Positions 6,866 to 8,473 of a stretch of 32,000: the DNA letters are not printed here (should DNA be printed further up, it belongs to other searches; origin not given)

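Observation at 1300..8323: Low-GC cargo island in the ICE backbone: TA pair, giant NACHT/STAND protein and degenerate-HNH protein as a candidate uncharacterised defence locus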

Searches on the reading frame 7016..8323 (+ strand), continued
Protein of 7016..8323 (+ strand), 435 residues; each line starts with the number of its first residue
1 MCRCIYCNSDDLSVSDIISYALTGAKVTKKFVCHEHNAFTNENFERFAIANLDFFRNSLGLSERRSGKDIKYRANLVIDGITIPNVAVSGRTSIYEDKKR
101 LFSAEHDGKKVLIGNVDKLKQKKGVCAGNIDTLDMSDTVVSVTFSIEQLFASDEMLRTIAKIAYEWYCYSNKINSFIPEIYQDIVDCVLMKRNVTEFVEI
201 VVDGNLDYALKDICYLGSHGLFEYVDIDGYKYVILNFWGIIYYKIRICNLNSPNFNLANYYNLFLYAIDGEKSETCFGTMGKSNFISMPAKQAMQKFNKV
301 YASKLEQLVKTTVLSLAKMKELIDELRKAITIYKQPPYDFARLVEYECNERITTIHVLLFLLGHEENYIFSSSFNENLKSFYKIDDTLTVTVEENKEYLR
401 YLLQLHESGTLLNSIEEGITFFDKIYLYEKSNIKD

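Call 25: find_related_loci(query=A1, collection=genome_contigs, flank=10000)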
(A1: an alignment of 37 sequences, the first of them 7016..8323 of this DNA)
Query A1 (435 aa) in genome_contigs; peptide patterns used: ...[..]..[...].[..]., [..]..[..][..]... (x = any residue, [..] = any of these).
108 stretches matched a pattern; 47 encode a relative of the query (tblastn E <= 1e-3); 46 distinct loci.
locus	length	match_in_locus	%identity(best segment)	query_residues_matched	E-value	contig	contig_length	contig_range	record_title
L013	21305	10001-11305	75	1-431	0e+0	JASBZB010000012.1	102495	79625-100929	MAG: Clostridiaceae bacterium isolate bin-6 c_000000000190, whole genome shotgun sequence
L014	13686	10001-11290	74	1-431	0e+0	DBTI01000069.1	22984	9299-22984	MAG TPA_asm: Ruminococcaceae bacterium UBA1320 UBA1320_contig_9626, whole genome shotgun sequence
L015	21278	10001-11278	59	1-426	1e-166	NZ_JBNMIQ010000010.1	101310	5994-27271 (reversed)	MAG: Brotaphodocola sp. isolate CM_BacBro2208.92 k141_53905_length_101310_cov_60.0147, whole genome shotgun sequence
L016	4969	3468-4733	48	1-426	4e-129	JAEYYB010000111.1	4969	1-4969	MAG: Bacillota bacterium isolate OH_CBlB_339 k127_2030993, whole genome shotgun sequence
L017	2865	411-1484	55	1-358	1e-132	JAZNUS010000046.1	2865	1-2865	MAG: Clostridia bacterium isolate T1900044796_TS20190262.MAGScoT_cleanbin_000008 SGB_2680_k141_1668439, whole genome sho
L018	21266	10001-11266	38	3-426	9e-95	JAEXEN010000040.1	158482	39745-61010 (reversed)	MAG: Bacillota bacterium isolate OH_HBB_203 k127_225350, whole genome shotgun sequence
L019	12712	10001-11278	38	3-426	1e-90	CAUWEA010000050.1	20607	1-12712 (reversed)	MAG: uncultured Faecalimonas sp. isolate SRS17165165__bin22 genome assembly, contig: SRS17165165_NODE_926_length_20607_c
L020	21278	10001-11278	38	3-426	5e-88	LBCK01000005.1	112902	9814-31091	MAG: Ruminococcus sp. UNK.MGS-30 contig_5, whole genome shotgun sequence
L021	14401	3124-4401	37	3-426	2e-87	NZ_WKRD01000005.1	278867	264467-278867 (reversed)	Lachnospira eligens strain BIOML-A1 scaffold5_size278867, whole genome shotgun sequence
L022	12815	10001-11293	36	1-429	2e-86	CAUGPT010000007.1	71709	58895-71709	MAG TPA_asm: uncultured Eubacteriales bacterium isolate SRR16279955_bin.51_MetaWRAP_v1.3_MAG genome assembly, contig: ER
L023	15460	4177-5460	39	1-426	2e-85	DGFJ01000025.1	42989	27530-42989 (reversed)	MAG TPA_asm: Ruminococcaceae bacterium UBA3903 UBA3903_contig_2891, whole genome shotgun sequence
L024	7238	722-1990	39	3-425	2e-85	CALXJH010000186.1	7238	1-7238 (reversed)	MAG: uncultured Clostridia bacterium isolate E27__bin387 genome assembly, contig: E27__k127_4946267, whole genome shotgu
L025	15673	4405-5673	39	1-423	2e-85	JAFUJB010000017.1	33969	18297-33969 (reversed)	MAG: Clostridia bacterium isolate RGIG4540 Roe_deer_Rectum-1__c2911, whole genome shotgun sequence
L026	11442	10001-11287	36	1-426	2e-84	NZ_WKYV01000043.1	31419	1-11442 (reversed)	Lactonifactor sp. BIOML-A5 scaffold43_size31419, whole genome shotgun sequence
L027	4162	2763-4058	38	1-429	2e-84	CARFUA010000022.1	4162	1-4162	MAG TPA_asm: uncultured Clostridia bacterium isolate MGBC101636 genome assembly, contig: MGBC101636.22, whole genome sho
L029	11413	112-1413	36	3-434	9e-83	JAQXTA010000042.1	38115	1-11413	MAG: Lachnospiraceae bacterium isolate SUG1497 k141_6087004, whole genome shotgun sequence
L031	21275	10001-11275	37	1-422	1e-82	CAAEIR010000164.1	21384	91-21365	MAG TPA_asm: uncultured Anaerostipes sp., isolate HGM11971, WGS project CAAEIR010000000 data, contig: ERS473319_7_k99_12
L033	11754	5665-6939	36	3-429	2e-79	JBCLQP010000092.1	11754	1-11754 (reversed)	Erysipelotrichaceae bacterium 51-3 voucher GPTB0111 scaffold92, whole genome shotgun sequence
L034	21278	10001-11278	36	3-426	8e-78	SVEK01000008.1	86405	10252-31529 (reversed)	MAG: Lachnospiraceae bacterium isolate SIG304 NODE_6643_length_86405_cov_3.210216, whole genome shotgun sequence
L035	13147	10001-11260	34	1-422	9e-78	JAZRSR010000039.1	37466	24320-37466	MAG: Christensenellaceae bacterium isolate T1900045346_YK20190036.MAGScoT_cleanbin_000010 SGB_6712_k141_732463, whole ge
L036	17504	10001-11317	36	1-435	1e-77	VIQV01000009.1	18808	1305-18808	Lachnospiraceae bacterium MD329 10_Assembly.final.scaffolds_scaffold34.1, whole genome shotgun sequence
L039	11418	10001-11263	34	1-422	2e-71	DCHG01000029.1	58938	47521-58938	MAG TPA_asm: Clostridiales bacterium UBA1758 UBA1758_contig_32838, whole genome shotgun sequence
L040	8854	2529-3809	33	3-430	2e-71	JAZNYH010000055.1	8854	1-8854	MAG: Eubacteriales bacterium isolate T1900044777_TS20190243.MAGScoT_cleanbin_000019 SGB_2495_k141_1412654, whole genome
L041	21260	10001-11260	33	3-423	3e-68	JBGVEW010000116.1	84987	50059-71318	MAG: Eubacteriales bacterium isolate fecal_MAG_404 fecal_MAG_404_contig_0116, whole genome shotgun sequence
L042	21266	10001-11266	33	1-423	5e-68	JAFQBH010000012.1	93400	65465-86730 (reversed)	MAG: Oscillospiraceae bacterium isolate RGIG1663 Goat_Cecum-1__c229207, whole genome shotgun sequence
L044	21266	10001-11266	34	3-425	1e-66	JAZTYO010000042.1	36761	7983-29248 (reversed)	MAG: Acutalibacteraceae bacterium isolate T1900045326_YK20190015.MAGScoT_cleanbin_000004 SGB_6450_k141_1380181, whole ge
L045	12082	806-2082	33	3-426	3e-74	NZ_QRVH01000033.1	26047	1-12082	Eubacterium sp. AF22-9 AF22-9.Scaf33, whole genome shotgun sequence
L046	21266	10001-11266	32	3-425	1e-62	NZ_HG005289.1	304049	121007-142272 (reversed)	Candidatus Stoquefichus massiliensis AP9, whole genome shotgun sequence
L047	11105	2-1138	33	57-434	2e-59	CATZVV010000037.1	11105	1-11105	MAG TPA_asm: uncultured Lachnoclostridium sp. isolate ERR9762675_bin.24_MetaWRAP_v1.3_MAG genome assembly, contig: ERZ18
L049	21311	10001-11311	39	1-433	3e-87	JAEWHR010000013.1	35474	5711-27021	MAG: Bacillota bacterium isolate OH_PBlB_75 k127_1270984, whole genome shotgun sequence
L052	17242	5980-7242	36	3-423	7e-74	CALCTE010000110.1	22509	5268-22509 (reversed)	MAG TPA_asm: uncultured Clostridia bacterium isolate SRR6425795_bin.57_CONCOCT_v1.1_MAG genome assembly, contig: ERZ1767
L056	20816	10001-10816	33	3-280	2e-28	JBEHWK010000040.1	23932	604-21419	MAG: Clostridiaceae bacterium isolate FI22 k141_564530_length_23932_cov_28.0172, whole genome shotgun sequence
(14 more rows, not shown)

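Call 28: fold_search(model_id=the predicted structure, library=pdb)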
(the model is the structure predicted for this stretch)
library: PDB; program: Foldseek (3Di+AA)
matches with E <= 10: 728; with E <= 0.001: 0
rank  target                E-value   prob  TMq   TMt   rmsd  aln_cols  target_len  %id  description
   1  7sgz_G                2.8e-02  0.08  0.09  0.11  19.2       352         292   10  Structure of the yeast Rad24-RFC loader bound to DNA and the closed 9-1-1 clamp (released 2022-03-23)
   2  8dek_A                8.3e-02  0.20  0.12  0.12  18.7       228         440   10  The structure of the glycopeptidase catalytic domain including the linker of Amuc_1438 (released 2022-08-31)
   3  8z6f_D                1.1e-01  0.11  0.08  0.08  20.9       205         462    9  Structure of polycystin-1/polycystin-2 complex with PI(4)P-bound (released 2025-04-23)
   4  7sqc_Z0               1.6e-01  0.10  0.12  0.10  22.4       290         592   12  Ciliary C1 central pair apparatus isolated from Chlamydomonas reinhardtii (released 2022-04-13)
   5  6x0m_P                1.7e-01  0.09  0.11  0.10  18.7       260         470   14  Bridging of double-strand DNA break activates PARP2/HPF1 to modify chromatin (released 2020-09-16)
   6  1oy3_C                2.4e-01  0.23  0.10  0.26  19.3       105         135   11  CRYSTAL STRUCTURE OF AN IKBBETA/NF-KB P65 HOMODIMER COMPLEX (released 2003-05-20)
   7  1nfi_B                2.9e-01  0.47  0.10  0.31   8.2        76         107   12  I-KAPPA-B-ALPHA/NF-KAPPA-B COMPLEX (released 1998-11-18)
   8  6eof                  2.9e-01  0.04  0.08  0.07  21.0       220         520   10  Crystal structure of AMPylated GRP78 in ADP state (released 2017-11-01)
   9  1ikn_C                3.4e-01  0.44  0.10  0.29   8.1        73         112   11  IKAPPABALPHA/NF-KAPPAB COMPLEX (released 1999-04-12)
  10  9ll2_A                3.4e-01  0.35  0.10  0.31   6.0        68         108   10  Crystal structure of the Helicobacter pylori copper resistance determinant CrdA in the apo form (released 2025-11-19)
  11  8dek_B                3.4e-01  0.11  0.12  0.12  18.9       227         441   10  The structure of the glycopeptidase catalytic domain including the linker of Amuc_1438 (released 2022-08-31)
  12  5xrz_A                3.6e-01  0.06  0.07  0.14  17.1       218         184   11  Structure of a ssDNA bound to the inner DNA binding site of RAD52 (released 2018-04-25)
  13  9tg4_A                3.8e-01  0.08  0.08  0.08  30.8       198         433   14  Structure of the YbjP lipoprotein bound to the AcrABZ-TolC efflux pump (released 2026-04-08)
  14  5tky_A                4.0e-01  0.05  0.10  0.08  22.1       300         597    9  Crystal structure of the co-translational Hsp70 chaperone Ssb in the ATP-bound, open conformation (released 2016-11-16)
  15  5mkf_A                4.4e-01  0.07  0.09  0.08  20.9       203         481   10  cryoEM Structure of Polycystin-2 in complex with calcium and lipids (released 2017-01-18)
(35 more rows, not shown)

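Call 33: search_protein_families(library=pfam, proteins=[L042:6521-7474:+, L042:7480-7965:+, L042:7949-9985:+, L041:5197-6894:+, L041:6863-8107:+, L041:8154-9956:+, L044:5925-8108:+, L044:8072-9970:+, L046:7122-9566:+, L014:8318-9688:+], max_evalue=0.01)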
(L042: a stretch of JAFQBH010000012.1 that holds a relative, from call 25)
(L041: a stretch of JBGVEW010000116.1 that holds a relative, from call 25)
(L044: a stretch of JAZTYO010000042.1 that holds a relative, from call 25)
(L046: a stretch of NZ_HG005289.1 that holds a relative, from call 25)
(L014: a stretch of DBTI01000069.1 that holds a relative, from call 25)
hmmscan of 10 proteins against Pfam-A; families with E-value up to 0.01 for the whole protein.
L042:6521-7474:+ (317 aa): 0 families

L042:7480-7965:+ (161 aa): 3 families
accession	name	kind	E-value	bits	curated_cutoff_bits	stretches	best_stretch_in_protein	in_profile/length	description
PF14338.12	Mrr_N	-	3.5e-05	24.3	29.5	1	80-118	48-86/87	Mrr N-terminal domain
PF14947.12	HTH_45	-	0.0011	19.4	25.5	1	88-126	38-75/77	Winged helix-turn-helix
PF25213.1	HVO_A0261_N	-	0.0051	17.1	35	1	85-123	40-77/86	HVO_A0261 N-terminal domain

L042:7949-9985:+ (678 aa): 1 family
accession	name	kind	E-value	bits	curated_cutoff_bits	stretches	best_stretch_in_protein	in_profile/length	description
PF21650.2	DnaG_cat_HB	-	0.0081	16.6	27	0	332-363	10-41/63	DNA primase DnaG, catalytic core, helical bundle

L041:5197-6894:+ (565 aa): 9 families
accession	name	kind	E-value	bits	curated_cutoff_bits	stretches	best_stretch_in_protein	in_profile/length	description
PF13175.12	AAA_15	-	1.1e-26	94.9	32.1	1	20-351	1-374/374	AAA ATPase domain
PF13476.12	AAA_23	-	3.3e-15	57.7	27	1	24-188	1-142/201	AAA domain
PF13304.12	AAA_21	-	2.5e-13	51.2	27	2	301-350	251-302/304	AAA domain, putative AbiEii toxin, Type IV TA system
PF20469.4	OLD-like_TOPRIM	-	1.6e-12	48.2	23.2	1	393-458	1-67/67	Overcoming lysogenization defect protein-like, TOPRIM domain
PF02463.25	SMC_N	-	1.7e-08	34.6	40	1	22-68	2-50/220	RecF/RecN/SMC N terminal domain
PF13555.12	AAA_29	-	4.3e-08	33.2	27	1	23-69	2-49/61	P-loop containing region of AAA domain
PF13514.12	AAA_27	-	1.2e-06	28.7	22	1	20-67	1-51/206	AAA domain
PF11398.14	DUF2813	-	0.0012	18.7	21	0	22-69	3-49/372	Protein of unknown function (DUF2813)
PF00503.26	G-alpha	-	0.002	17.7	48.8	1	46-223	25-163/333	G-protein alpha subunit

L041:6863-8107:+ (414 aa): 4 families
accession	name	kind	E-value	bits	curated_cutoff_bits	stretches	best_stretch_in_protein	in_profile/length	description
PF00580.27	UvrD-helicase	-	3.3e-12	47.1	23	1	156-210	200-254/271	UvrD/REP helicase N-terminal domain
PF01443.25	Viral_helicase1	-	1.9e-07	31.6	21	1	171-375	62-226/228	Viral superfamily 1 RNA helicase core domain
PF13245.12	AAA_19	-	8.7e-06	26.4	25.1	1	8-210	10-132/134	AAA domain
PF13361.12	UvrD_C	-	5.9e-05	23.1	25.6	1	304-378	272-348/350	UvrD-like helicase C-terminal domain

L041:8154-9956:+ (600 aa): 1 family
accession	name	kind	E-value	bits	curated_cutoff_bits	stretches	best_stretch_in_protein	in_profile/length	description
PF17848.7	Zn_ribbon_ACC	-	0.0038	17.8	24.5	1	573-593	4-26/26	Acetyl-CoA carboxylase zinc finger domain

L044:5925-8108:+ (727 aa): 7 families
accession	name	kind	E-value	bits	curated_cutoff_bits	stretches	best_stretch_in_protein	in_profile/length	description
PF13175.12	AAA_15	-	1.2e-57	196.7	32.1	1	1-432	1-374/374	AAA ATPase domain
PF20469.4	OLD-like_TOPRIM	-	1.3e-17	64.5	23.2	1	488-552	1-67/67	Overcoming lysogenization defect protein-like, TOPRIM domain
PF13304.12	AAA_21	-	9.6e-09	36.2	27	1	379-431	260-302/304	AAA domain, putative AbiEii toxin, Type IV TA system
PF13476.12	AAA_23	-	9.7e-08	33.3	27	1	5-49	1-45/201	AAA domain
PF02463.25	SMC_N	-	1.2e-05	25.3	40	1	3-43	2-44/220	RecF/RecN/SMC N terminal domain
PF13555.12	AAA_29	-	0.0001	22.4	27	1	9-55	7-55/61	P-loop containing region of AAA domain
PF13514.12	AAA_27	-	0.002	18.2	22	1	1-49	1-52/206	AAA domain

L044:8072-9970:+ (632 aa): 6 families
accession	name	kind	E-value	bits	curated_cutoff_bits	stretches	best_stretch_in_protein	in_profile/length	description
PF00580.27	UvrD-helicase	-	1.7e-17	64.4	23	1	46-261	14-253/271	UvrD/REP helicase N-terminal domain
PF13245.12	AAA_19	-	6.8e-13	49.4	25.1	1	46-261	12-131/134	AAA domain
PF01443.25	Viral_helicase1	-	6.8e-06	26.5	21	0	216-266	55-104/228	Viral superfamily 1 RNA helicase core domain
PF13361.12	UvrD_C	-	1.6e-05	24.9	25.6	1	534-607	295-349/350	UvrD-like helicase C-terminal domain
PF13604.12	AAA_30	-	0.00032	20.9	27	0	52-126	25-89/191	AAA domain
PF13538.12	UvrD_C_2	-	0.0045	17.3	27.4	0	586-604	34-52/52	UvrD-like helicase C-terminal domain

L046:7122-9566:+ (814 aa): 2 families
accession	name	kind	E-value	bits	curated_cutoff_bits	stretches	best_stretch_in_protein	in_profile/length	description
PF13304.12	AAA_21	-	7.7e-05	23.3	27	0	704-748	257-302/304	AAA domain, putative AbiEii toxin, Type IV TA system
PF02463.25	SMC_N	-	0.00013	21.9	40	1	261-316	1-57/220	RecF/RecN/SMC N terminal domain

L014:8318-9688:+ (456 aa): 12 families
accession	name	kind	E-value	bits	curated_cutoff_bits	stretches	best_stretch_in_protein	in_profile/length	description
PF05958.17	tRNA_U5-meth_tr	-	9.7e-24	84.5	23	1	275-453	170-356/357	tRNA (Uracil-5-)-methyltransferase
PF01938.26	TRAM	-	1e-09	38.6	21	1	9-59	8-61/61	TRAM domain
PF13847.12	Methyltransf_31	-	1.5e-08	34.9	27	1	307-384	3-81/145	Methyltransferase domain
PF09445.16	Methyltransf_15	-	1.9e-08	34.5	22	1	310-391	3-85/165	RNA cap guanine-N2 methyltransferase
PF03602.21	Cons_hypoth95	-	3.1e-07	30.7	24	1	306-412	40-153/182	Conserved hypothetical protein 95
PF13649.12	Methyltransf_25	-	1.9e-06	28.9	27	1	312-366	2-57/97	Methyltransferase domain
PF05175.20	MTS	-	4.5e-06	26.9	23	1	307-386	31-107/170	Methyltransferase small domain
PF02475.24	TRM5-TYW2_MTfase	-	0.0006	20.2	28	1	306-367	35-99/164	TRM5/TYW2 methyltransferase domain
PF01135.25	PCMT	-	0.0013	19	20.3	1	276-363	42-132/210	Protein-L-isoaspartate(D-aspartate) O-methyltransferase (PCMT)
PF06325.19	PrmA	-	0.0018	18.3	22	1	307-361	161-216/296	Ribosomal protein L11 methyltransferase (PrmA)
PF02390.23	Methyltransf_4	-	0.0054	16.7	24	1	310-375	4-71/173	Putative methyltransferase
PF08241.18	Methyltransf_11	-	0.008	17.2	21.2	0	312-365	1-52/95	Methyltransferase domain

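Call 34: fold_search(model_id=the predicted structure, library=viral)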
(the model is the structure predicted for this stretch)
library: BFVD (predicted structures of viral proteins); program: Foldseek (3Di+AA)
matches with E <= 10: 639; with E <= 0.001: 0
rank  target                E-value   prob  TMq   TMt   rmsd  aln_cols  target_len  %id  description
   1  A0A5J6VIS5            4.7e-03  0.21  0.12  0.08  26.5       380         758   11  Hsp70 protein [Megaviridae environmental sample]
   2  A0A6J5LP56            1.6e-02  0.20  0.10  0.13  19.9       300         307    9  Uncharacterized protein [uncultured Caudovirales phage]
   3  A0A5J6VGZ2            3.9e-02  0.12  0.10  0.08  22.7       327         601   11  Hsp70 protein [Megaviridae environmental sample]
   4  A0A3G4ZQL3            4.1e-02  0.47  0.11  0.27  15.7       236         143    8  Uncharacterized protein [Terrestrivirus sp.]
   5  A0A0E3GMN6            6.0e-02  0.23  0.11  0.08  16.7       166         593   17  Tail protein [Bacillus phage Stahl]
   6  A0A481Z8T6            9.5e-02  0.13  0.12  0.05  14.2       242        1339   12  mRNA 5'-phosphatase [Pithovirus LCPAC304]
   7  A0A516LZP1            1.1e-01  0.11  0.09  0.12  21.4       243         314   10  (no name in the UniProt tables at hand)
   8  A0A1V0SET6            1.2e-01  0.12  0.10  0.06  21.7       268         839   12  Uncharacterized protein [Hokovirus HKV1]
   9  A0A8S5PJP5            1.3e-01  0.14  0.11  0.06  46.6       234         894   14  BppU domain protein (Fragment) [Siphoviridae sp. ctRcp9]
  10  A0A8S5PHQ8            1.4e-01  0.13  0.11  0.16  15.8       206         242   11  Uncharacterized protein [Siphoviridae sp. ctUGQ45]
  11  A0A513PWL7            1.7e-01  0.04  0.09  0.11  26.2       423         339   11  Uncharacterized protein [Vibrio phage 2 TSL-2019]
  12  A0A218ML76            2.0e-01  0.09  0.10  0.18  22.6       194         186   12  Uncharacterized protein [uncultured virus]
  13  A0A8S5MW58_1          2.1e-01  0.13  0.11  0.06  40.1       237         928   11  BppU domain protein [Siphoviridae sp. ctsBB38]
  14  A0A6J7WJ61            2.2e-01  0.08  0.11  0.06  59.1       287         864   10  PA14 domain containing protein [uncultured Caudovirales phage]
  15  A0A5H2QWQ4            2.3e-01  0.09  0.10  0.07  27.1       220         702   16  (no name in the UniProt tables at hand)
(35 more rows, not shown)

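Call 38: search_protein_families(library=padloc, alignment_id=A2, max_evalue=0.00001)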
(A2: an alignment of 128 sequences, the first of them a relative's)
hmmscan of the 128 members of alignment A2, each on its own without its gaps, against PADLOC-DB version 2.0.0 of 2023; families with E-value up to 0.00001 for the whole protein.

A. member 1, L001:7569-8915:+ (449 aa): 0 families

B. families by the number of members that match (of 128 scanned): 262 families (the first 25 are shown)
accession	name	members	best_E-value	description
PDLC04135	mad3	4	6.8e-17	mads_3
PDLC03954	RmrA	4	1.1e-09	-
PDLC03863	LmuB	3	1.4e-102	-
PDLC04134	mad2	3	1.5e-63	mads_2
PDLC03859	LmuB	3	6.4e-34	-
PDLC04725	PDC-M60B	3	2.3e-33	-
PDLC03860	LmuB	3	5.5e-29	-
PDLC03862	LmuB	3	2.2e-26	-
PDLC03871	LmuC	3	6.2e-26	-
PDLC00262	LmuB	3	8e-21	AAA ATPase domain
PDLC03864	LmuB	3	3.8e-20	-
PDLC00259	LmuB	3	1.3e-18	AAA ATPase domain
PDLC00252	LmuB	3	2.6e-16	AAA ATPase domain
PDLC00254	LmuB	3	9e-12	AAA ATPase domain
PDLC03947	RmrA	3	4.7e-10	-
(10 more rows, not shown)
